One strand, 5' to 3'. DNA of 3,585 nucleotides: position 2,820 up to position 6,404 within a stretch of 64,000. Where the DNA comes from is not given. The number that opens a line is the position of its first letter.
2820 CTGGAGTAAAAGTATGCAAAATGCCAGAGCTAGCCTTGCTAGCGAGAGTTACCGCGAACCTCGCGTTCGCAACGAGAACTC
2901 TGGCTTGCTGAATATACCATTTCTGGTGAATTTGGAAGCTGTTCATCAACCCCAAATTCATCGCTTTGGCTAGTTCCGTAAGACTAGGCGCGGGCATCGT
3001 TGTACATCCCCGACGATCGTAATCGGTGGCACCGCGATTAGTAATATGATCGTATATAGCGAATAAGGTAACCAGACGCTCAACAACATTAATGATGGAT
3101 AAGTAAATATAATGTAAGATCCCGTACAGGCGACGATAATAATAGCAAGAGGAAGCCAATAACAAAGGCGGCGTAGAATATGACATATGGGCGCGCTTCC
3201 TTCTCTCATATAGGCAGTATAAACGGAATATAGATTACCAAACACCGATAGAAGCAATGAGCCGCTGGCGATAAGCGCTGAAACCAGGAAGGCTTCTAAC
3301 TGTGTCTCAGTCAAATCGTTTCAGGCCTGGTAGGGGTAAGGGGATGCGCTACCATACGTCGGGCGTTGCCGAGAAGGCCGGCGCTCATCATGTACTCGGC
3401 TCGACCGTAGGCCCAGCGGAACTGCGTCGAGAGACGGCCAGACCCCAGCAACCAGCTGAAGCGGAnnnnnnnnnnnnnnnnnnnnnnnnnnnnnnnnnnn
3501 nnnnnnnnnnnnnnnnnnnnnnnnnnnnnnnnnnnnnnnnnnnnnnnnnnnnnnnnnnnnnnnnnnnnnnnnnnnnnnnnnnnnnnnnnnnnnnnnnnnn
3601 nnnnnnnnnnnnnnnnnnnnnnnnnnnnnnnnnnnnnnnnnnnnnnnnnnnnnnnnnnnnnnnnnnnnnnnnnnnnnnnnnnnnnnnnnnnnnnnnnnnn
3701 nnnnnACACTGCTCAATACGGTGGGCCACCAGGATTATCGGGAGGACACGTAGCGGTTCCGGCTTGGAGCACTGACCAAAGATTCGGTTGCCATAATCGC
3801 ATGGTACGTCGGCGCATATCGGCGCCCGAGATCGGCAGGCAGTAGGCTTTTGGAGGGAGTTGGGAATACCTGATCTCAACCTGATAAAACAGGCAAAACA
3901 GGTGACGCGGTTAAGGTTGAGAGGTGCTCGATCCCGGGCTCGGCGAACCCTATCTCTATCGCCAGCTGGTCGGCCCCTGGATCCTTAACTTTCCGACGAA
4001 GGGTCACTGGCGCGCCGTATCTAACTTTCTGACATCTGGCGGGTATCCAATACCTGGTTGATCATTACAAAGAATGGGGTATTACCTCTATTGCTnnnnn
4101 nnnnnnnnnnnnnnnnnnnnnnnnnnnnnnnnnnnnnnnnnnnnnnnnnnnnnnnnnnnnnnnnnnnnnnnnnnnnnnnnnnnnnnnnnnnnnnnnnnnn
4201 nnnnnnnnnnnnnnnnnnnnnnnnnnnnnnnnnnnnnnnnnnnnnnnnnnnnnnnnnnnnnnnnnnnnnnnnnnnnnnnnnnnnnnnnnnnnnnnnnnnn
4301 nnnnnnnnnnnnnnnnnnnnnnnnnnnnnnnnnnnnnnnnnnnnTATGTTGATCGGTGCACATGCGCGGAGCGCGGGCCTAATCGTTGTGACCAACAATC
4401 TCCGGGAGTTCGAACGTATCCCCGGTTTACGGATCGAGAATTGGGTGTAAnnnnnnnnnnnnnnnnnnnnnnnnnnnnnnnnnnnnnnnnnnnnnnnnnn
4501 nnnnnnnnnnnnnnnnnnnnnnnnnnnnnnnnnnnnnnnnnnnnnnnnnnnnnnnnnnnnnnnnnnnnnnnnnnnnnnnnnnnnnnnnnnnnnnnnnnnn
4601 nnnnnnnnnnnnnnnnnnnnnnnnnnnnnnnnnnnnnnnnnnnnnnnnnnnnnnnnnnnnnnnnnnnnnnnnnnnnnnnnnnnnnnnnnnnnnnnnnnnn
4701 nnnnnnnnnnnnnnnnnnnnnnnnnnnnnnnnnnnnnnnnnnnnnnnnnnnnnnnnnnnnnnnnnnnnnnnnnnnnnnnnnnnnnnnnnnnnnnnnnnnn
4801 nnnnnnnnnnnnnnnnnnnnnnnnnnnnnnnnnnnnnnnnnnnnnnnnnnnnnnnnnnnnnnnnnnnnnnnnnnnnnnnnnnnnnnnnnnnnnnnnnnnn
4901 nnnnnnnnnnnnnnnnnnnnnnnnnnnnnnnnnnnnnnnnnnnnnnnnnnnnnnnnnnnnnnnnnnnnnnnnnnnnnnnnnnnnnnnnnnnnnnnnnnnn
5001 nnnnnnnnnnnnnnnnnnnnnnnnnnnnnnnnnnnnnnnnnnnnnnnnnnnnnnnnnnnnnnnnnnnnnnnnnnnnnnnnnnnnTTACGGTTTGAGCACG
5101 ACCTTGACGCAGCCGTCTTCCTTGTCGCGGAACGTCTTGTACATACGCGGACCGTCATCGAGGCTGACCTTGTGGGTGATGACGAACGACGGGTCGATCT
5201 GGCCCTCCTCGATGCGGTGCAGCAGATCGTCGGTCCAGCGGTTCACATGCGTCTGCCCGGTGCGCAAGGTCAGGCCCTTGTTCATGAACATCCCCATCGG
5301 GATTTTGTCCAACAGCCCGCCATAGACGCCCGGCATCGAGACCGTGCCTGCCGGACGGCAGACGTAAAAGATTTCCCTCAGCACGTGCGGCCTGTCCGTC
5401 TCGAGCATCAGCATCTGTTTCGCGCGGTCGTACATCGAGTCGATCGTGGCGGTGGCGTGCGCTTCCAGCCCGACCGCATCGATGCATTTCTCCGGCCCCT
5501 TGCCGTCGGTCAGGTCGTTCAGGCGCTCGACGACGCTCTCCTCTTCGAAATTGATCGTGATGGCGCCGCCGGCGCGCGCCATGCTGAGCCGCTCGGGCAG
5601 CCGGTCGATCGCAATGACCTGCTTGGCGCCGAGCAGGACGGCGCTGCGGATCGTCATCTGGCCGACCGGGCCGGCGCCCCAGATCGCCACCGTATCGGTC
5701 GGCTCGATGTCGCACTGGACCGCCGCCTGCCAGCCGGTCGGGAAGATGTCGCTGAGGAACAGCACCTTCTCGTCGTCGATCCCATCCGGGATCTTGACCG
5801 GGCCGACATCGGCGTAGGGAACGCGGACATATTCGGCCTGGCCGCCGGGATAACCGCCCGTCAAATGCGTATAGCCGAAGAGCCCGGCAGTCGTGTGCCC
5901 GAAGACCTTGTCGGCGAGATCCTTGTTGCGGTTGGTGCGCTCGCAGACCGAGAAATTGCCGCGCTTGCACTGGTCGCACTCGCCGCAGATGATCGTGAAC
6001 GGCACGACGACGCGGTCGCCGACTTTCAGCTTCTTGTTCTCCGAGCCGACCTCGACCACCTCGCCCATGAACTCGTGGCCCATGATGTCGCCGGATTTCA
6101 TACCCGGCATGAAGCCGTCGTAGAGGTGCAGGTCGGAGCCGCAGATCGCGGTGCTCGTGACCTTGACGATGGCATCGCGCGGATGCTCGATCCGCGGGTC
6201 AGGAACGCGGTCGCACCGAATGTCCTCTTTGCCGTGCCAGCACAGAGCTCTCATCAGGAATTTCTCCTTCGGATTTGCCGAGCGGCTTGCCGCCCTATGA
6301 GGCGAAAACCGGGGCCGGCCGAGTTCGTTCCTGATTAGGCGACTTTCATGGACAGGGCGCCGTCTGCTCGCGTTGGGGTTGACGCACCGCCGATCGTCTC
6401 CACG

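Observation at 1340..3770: AT-rich three-gene islet truncating prfC, with a second diverged prfC 5' fragment downstream in permuted order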

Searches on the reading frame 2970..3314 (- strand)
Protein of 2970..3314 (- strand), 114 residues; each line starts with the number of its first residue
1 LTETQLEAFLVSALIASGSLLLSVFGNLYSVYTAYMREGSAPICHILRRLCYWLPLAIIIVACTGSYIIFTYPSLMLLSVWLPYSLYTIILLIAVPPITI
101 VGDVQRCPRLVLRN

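Call 5: search_protein_families(library=pfam, max_evalue=1, proteins=[window:2970-3314:-])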
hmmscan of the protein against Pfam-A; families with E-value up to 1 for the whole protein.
window:2970-3314:- (114 aa): 0 families

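Call 7: search_protein_families(library=phrogs, max_evalue=1, proteins=[window:2970-3314:-])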
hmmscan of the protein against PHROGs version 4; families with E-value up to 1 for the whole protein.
window:2970-3314:- (114 aa): 1 family
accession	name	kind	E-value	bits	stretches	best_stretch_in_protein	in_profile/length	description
phrog_34858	-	unknown function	0.025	15.6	1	37-63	59-84/85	-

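Call 8: search_protein_families(library=padloc, max_evalue=1, proteins=[window:2970-3314:-])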
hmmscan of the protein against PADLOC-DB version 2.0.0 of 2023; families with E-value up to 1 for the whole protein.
window:2970-3314:- (114 aa): 0 families

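Call 9: search_protein_families(library=ncbifam, max_evalue=1, proteins=[window:2970-3314:-])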
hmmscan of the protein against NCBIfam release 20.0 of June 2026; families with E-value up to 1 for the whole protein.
window:2970-3314:- (114 aa): 0 families

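Call 33: find_homologous_proteins(query=window:2970-3314:-, max_evalue=0.01)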
Query window:2970-3314:- (114 aa): 25 proteins with E <= 0.01 among 113 candidates.
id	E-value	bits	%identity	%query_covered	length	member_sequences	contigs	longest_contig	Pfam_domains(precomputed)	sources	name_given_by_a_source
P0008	3.3e-37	145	69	96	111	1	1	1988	-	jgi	jgi:hypothetical protein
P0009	1.1e-36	143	73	88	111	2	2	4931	-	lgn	-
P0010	1.1e-36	143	68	96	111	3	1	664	-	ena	-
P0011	1.2e-35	140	66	96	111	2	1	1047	-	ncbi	-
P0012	1.6e-35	139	67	96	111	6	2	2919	-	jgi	jgi:hypothetical protein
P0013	2.2e-35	139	65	96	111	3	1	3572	-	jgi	jgi:hypothetical protein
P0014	2.5e-35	139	66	96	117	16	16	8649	-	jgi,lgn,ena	jgi:hypothetical protein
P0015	3.3e-35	138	67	96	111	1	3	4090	-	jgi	jgi:hypothetical protein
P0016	7.3e-35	137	65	96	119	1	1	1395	-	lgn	-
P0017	2.2e-34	136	65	96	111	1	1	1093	-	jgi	jgi:hypothetical protein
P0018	2.6e-34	135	64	96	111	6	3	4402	-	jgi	jgi:hypothetical protein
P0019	3.1e-34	135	65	96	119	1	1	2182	-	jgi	jgi:hypothetical protein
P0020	9.4e-34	134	65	96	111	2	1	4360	-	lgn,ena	-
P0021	1.3e-33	133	65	96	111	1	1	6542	-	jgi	jgi:hypothetical protein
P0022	3.7e-33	132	66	96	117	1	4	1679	-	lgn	-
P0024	2.4e-32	129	60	96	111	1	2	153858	-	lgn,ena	-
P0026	3.7e-32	128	64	96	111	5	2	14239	-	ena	-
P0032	7.3e-19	86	61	84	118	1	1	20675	-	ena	-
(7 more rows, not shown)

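Call 34: find_encoding_contigs(protein=P0024, flank=10000, max_places=3)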
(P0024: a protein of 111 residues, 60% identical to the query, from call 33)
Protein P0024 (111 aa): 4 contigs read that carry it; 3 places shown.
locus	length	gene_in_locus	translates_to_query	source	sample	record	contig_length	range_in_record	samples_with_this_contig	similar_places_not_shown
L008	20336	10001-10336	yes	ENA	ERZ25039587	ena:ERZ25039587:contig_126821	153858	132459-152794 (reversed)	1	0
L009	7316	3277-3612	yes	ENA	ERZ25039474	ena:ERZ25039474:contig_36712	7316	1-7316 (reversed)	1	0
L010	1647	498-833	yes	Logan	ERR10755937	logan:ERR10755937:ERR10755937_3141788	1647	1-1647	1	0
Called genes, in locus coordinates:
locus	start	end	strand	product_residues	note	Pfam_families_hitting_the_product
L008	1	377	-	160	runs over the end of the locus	PF03652:RuvX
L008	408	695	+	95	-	PF02686:GatC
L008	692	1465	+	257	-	PF01425:Amidase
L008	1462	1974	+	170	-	PF01425:Amidase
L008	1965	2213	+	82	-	PF01425:Amidase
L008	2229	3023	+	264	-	PF02934:GatB_N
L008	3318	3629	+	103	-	PF02637:GatB_Yqey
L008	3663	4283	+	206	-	-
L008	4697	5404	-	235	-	PF00857:Isochorismatase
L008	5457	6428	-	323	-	PF00248:Aldo_ket_red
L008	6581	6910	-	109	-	-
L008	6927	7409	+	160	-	PF00294:PfkB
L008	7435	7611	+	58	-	-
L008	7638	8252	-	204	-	-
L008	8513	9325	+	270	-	-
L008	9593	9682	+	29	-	-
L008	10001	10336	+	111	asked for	-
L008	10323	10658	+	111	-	-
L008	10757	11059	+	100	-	-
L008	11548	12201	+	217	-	-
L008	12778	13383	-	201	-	PF00239:Resolvase, PF02796:HTH_7, PF04218:CENP-B_N (weak)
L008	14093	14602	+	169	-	PF13527:Acetyltransf_9, PF00583:Acetyltransf_1, PF13508:Acetyltransf_7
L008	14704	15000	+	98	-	-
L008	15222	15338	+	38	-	-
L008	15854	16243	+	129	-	PF06296:RelE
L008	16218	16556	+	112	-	PF13560:HTH_31 (weak), PF01381:HTH_3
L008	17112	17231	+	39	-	PF00106:adh_short (weak)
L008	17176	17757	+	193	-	-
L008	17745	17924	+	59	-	PF13561:adh_short_C2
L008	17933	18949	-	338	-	PF00248:Aldo_ket_red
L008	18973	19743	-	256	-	-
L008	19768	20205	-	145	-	PF03994:DUF350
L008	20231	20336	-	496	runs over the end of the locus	PF10679:DUF2491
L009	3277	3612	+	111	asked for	-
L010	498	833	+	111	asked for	-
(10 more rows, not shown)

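Call 35: find_encoding_contigs(protein=P0032, flank=10000, max_places=3)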
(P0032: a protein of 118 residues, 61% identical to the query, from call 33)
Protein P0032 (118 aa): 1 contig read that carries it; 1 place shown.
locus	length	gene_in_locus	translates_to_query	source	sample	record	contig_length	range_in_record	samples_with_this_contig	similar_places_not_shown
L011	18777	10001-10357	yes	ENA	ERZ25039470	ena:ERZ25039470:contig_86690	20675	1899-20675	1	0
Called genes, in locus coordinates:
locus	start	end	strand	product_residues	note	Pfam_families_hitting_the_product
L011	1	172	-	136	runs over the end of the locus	PF13481:AAA_25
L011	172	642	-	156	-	PF13362:Toprim_3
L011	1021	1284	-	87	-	-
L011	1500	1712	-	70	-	PF12728:HTH_17 (faint)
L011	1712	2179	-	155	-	-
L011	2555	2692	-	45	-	-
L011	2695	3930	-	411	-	PF13356:Arm-DNA-bind_3, PF22022:Phage_int_M (weak), PF00589:Phage_integrase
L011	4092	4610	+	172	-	-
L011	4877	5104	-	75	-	-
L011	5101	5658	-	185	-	-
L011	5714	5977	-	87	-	-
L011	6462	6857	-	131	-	-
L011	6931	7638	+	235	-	PF13438:DUF4113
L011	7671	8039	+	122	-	-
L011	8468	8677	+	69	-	-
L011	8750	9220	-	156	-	-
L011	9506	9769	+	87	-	-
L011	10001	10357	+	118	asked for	-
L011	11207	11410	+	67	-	-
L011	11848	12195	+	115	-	PF13495:Phage_int_SAM_4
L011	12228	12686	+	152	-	PF00589:Phage_integrase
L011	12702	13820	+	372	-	PF14319:Zn_Tnp_IS91, PF04986:Y2_Tnp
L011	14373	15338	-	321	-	PF00515:TPR_1 (faint), PF07719:TPR_2 (faint), PF13181:TPR_8 (faint), PF13414:TPR_11 (faint), PF13428:TPR_14 (faint), PF14559:TPR_19 (faint), PF13371:TPR_9, PF13424:TPR_12 (weak), +1 more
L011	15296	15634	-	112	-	-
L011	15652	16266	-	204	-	PF00211:Guanylate_cyc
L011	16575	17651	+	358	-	PF02899:Phage_int_SAM_1, PF13495:Phage_int_SAM_4, PF00589:Phage_integrase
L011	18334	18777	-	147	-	?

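Call 36: find_encoding_contigs(protein=P0026, flank=10000, max_places=3)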
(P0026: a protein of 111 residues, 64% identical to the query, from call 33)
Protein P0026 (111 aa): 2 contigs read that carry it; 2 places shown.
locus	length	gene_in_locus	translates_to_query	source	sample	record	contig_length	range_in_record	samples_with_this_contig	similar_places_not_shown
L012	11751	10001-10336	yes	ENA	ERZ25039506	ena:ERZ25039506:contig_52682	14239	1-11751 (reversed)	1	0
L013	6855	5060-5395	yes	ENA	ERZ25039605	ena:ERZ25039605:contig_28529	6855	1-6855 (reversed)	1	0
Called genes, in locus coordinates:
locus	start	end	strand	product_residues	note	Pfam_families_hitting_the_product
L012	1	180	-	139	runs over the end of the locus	PF00582:Usp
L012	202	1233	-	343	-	PF00999:Na_H_Exchanger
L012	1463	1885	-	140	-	PF11969:DcpS_C, PF01230:HIT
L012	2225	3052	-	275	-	PF01774:UreD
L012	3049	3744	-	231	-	PF01019:G_glu_transpept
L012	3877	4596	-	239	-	PF01019:G_glu_transpept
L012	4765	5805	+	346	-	PF00753:Lactamase_B, PF21221:B_lactamase-like_C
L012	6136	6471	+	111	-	-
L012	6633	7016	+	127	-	-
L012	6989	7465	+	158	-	PF06742:DUF1214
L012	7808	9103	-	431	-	PF13384:HTH_23, PF13518:HTH_28, PF13551:HTH_29, PF13565:HTH_32 (weak)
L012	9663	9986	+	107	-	-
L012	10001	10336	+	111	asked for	-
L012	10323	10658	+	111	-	-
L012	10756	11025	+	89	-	-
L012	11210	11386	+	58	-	-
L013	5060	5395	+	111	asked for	-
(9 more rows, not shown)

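Call 74: find_related_loci(query=A4, collection=viral_contigs, flank=8000)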
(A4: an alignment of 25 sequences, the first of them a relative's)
Query A4 (111 aa) in viral_contigs; peptide patterns used: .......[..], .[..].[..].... (x = any residue, [..] = any of these).
13 stretches matched a pattern; 1 encode a relative of the query (tblastn E <= 1e-3); 1 distinct loci.
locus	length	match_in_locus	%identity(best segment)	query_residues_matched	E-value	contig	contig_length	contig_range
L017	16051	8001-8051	71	34-50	6e-5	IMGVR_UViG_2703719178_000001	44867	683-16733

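Call 86: search_dna_similar(query=P0008, collection=plasmids, mode=protein, max_evalue=0.001, max_rows=20)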
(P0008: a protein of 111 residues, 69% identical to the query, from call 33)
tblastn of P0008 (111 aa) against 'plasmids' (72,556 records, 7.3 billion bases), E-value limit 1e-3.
No match.

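Call 87: search_dna_similar(query=P0008, collection=phages, mode=protein, max_evalue=0.01, max_rows=10)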
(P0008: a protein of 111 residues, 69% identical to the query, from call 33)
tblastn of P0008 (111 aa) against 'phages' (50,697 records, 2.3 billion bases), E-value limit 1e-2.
No match.

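Call 108: search_protein_families(library=pfam, max_evalue=0.001, proteins=[L008:11491-12201:+, L008:12321-12776:+, L012:9663-9986:+])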
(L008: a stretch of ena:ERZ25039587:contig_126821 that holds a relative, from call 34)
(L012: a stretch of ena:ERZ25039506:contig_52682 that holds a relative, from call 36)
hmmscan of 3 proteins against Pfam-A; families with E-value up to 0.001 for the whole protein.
L008:11491-12201:+ (236 aa): 0 families

L008:12321-12776:+ (151 aa): 0 families

L012:9663-9986:+ (107 aa): 0 families

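Call 109: search_protein_families(library=padloc, max_evalue=0.001, proteins=[L008:11491-12201:+, L008:12321-12776:+, L012:9663-9986:+])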
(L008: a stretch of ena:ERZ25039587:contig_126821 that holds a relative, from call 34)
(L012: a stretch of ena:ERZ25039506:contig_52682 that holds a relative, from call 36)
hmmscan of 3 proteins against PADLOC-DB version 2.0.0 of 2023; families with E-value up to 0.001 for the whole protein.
L008:11491-12201:+ (236 aa): 0 families

L008:12321-12776:+ (151 aa): 0 families

L012:9663-9986:+ (107 aa): 0 families

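Call 110: search_protein_families(library=pfam, alignment_id=A4, max_evalue=1)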
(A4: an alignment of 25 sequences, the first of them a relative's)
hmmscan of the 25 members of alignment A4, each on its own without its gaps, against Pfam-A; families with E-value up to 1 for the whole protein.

A. member 1, P0008 (111 aa): 0 families

B. families by the number of members that match (of 25 scanned): 13 families
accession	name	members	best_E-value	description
PF06127.16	Mpo1-like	4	0.17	2-hydroxy-palmitic acid dioxygenase Mpo1-like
PF01864.22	CarS-like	3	0.0034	CDP-archaeol synthase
PF00487.30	FA_desaturase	3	0.23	Fatty acid desaturase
PF20556.3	DUF6768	2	0.14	Family of unknown function (DUF6768)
PF04756.19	OST3_OST6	1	0.029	OST3 / OST6 family, transporter family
PF18761.7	Heliorhodopsin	1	0.038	Heliorhodopsin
PF04893.22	Yip1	1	0.14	Yip1 domain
PF04335.19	VirB8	1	0.14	VirB8 protein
PF10027.14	DUF2269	1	0.22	Predicted integral membrane protein (DUF2269)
PF09531.15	Ndc1_Nup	1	0.39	Nucleoporin protein Ndc1-Nup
PF19779.4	DUF6264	1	0.41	Family of unknown function (DUF6264)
PF05425.18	CopD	1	0.8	Copper resistance protein D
PF00335.26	Tetraspanin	1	0.85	Tetraspanin family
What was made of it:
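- On Autonomous transposable element / integron cassette: No transposase-like domain (calls 5, 110).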

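Call 111: search_solved_structures(query=A4, max_evalue=10)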
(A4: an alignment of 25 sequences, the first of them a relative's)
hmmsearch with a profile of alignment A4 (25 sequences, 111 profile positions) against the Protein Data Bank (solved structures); distinct sequences matched with E-value up to 10: 0.

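Call 120: list_cluster_members(proteins=[P0011, P0014, P0050, P0001, L016:5673-6014:+, L016:6001-6339:+])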
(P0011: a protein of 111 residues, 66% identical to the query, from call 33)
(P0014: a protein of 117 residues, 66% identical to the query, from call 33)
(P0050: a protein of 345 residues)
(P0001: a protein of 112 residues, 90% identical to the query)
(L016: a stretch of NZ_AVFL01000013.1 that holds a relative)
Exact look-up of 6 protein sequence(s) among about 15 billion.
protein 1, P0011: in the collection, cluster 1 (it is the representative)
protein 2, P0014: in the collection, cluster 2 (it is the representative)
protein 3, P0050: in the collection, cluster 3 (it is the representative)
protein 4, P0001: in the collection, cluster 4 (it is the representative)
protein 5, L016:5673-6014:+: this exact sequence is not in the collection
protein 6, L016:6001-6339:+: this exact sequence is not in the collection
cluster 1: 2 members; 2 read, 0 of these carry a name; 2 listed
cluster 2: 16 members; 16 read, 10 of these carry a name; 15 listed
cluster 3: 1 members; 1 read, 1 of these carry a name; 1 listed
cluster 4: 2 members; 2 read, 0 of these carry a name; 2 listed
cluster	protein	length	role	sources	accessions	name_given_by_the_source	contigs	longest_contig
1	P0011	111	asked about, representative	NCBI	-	-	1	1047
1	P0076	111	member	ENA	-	-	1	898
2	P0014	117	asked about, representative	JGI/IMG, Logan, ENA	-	hypothetical protein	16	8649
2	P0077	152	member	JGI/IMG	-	hypothetical protein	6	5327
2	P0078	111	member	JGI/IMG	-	hypothetical protein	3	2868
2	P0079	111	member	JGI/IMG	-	hypothetical protein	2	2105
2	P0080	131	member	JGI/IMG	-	hypothetical protein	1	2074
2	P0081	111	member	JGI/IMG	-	hypothetical protein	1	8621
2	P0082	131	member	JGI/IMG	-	hypothetical protein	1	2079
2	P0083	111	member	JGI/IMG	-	hypothetical protein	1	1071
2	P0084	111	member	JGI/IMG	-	hypothetical protein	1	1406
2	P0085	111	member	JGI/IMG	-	hypothetical protein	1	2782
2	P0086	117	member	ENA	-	-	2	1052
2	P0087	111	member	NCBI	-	-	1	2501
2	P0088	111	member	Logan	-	-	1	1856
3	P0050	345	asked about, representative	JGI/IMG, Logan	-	hypothetical protein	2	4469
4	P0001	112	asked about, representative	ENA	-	-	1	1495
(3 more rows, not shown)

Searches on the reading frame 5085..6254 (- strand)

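Call 45: search_protein_families(library=pfam, max_evalue=0.001, proteins=[window:5085-6254:-])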
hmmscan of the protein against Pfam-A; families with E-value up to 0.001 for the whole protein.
window:5085-6254:- (389 aa): 2 families
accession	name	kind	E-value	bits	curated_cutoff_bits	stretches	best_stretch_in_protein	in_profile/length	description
PF08240.17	ADH_N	-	1.4e-27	96.4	23.5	1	25-153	2-102/104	Alcohol dehydrogenase GroES-like domain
PF00107.32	ADH_zinc_N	-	2.2e-15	57.2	31.8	1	196-275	1-80/129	Zinc-binding dehydrogenase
